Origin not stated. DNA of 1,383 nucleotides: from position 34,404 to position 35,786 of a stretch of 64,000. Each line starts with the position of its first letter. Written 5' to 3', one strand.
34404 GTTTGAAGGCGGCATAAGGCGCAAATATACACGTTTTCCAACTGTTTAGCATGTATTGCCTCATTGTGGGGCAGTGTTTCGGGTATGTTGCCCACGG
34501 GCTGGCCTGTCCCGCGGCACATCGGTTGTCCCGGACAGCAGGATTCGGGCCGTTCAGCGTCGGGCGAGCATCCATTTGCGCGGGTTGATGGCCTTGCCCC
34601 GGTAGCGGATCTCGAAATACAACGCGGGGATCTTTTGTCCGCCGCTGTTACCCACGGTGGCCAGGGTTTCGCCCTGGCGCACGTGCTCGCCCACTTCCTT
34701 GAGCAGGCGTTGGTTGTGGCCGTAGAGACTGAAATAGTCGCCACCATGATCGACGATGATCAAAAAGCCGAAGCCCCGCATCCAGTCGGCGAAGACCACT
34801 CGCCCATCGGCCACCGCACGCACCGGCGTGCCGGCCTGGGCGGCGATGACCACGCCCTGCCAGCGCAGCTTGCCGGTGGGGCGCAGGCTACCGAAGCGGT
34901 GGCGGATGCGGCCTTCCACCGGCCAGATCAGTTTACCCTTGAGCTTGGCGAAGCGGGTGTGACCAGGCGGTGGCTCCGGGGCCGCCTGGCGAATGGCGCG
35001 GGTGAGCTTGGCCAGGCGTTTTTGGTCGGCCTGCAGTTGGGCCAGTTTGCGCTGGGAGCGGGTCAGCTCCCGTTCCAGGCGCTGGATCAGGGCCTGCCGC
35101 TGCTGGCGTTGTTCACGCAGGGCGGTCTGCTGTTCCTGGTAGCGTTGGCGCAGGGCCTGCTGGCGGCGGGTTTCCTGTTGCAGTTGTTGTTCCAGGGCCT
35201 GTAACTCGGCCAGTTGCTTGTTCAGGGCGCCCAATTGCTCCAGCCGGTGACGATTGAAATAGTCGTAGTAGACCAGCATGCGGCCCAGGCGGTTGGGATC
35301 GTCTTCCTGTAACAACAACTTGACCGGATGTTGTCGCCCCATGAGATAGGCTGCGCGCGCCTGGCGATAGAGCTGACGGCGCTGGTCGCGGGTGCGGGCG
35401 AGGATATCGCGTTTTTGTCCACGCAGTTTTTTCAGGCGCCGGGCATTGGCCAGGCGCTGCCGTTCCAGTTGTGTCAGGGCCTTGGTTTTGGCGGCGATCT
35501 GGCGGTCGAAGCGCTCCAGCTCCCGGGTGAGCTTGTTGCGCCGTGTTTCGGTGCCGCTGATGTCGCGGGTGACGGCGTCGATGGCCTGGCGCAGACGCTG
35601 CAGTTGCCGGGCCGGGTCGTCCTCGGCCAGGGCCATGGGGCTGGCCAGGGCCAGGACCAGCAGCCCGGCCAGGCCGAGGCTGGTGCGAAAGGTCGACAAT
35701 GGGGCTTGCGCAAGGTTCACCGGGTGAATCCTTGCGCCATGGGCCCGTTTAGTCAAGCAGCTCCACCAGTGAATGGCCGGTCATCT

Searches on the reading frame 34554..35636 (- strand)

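Call 87: search_protein_families(library=pfam, proteins=[window:34554-35636:-], max_evalue=0.00001)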
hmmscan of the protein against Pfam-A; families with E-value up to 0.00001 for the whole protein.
window:34554-35636:- (360 aa): 1 family
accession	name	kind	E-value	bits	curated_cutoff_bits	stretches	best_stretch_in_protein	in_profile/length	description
PF01551.29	Peptidase_M23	-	8.9e-30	103.2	28.7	1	259-352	3-96/96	Peptidase family M23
